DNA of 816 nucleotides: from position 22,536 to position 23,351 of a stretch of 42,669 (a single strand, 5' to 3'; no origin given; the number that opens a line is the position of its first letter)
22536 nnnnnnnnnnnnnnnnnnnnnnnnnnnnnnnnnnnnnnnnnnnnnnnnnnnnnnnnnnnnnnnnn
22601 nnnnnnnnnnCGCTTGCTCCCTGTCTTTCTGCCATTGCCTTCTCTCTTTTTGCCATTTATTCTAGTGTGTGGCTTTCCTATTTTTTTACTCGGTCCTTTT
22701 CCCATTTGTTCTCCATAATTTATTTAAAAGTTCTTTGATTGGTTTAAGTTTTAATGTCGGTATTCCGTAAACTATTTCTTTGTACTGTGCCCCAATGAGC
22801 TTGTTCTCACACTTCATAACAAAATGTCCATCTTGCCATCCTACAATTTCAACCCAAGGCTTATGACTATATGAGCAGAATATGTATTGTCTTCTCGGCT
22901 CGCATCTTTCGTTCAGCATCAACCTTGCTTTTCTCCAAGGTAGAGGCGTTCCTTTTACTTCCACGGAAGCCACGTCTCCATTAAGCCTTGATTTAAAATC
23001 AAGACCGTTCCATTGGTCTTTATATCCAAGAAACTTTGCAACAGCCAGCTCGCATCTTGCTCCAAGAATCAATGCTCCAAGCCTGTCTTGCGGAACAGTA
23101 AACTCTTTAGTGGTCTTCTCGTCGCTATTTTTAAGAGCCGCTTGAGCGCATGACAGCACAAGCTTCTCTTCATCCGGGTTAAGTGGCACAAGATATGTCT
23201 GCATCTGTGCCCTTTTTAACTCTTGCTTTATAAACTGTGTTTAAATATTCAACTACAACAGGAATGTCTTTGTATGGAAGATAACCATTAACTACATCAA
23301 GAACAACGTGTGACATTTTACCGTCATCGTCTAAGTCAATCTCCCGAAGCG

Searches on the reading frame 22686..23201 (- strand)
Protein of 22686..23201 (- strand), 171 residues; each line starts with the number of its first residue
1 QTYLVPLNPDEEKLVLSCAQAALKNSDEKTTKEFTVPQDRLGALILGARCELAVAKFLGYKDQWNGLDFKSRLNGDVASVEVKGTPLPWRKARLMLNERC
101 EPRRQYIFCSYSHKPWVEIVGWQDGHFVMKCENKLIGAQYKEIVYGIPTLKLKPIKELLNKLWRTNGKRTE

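Call 27: search_protein_families(library=phrogs, proteins=[window:22686-23201:-], max_evalue=0.001)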
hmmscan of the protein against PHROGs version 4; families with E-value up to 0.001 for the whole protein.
window:22686-23201:- (171 aa): 1 family
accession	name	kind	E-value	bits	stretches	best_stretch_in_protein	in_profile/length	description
phrog_18407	-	unknown function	1e-09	39.6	1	26-158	28-158/162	-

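Call 42: search_protein_families(library=pfam, proteins=[window:22686-23201:-], max_evalue=0.01)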
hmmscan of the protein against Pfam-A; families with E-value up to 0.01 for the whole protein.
window:22686-23201:- (171 aa): 0 families
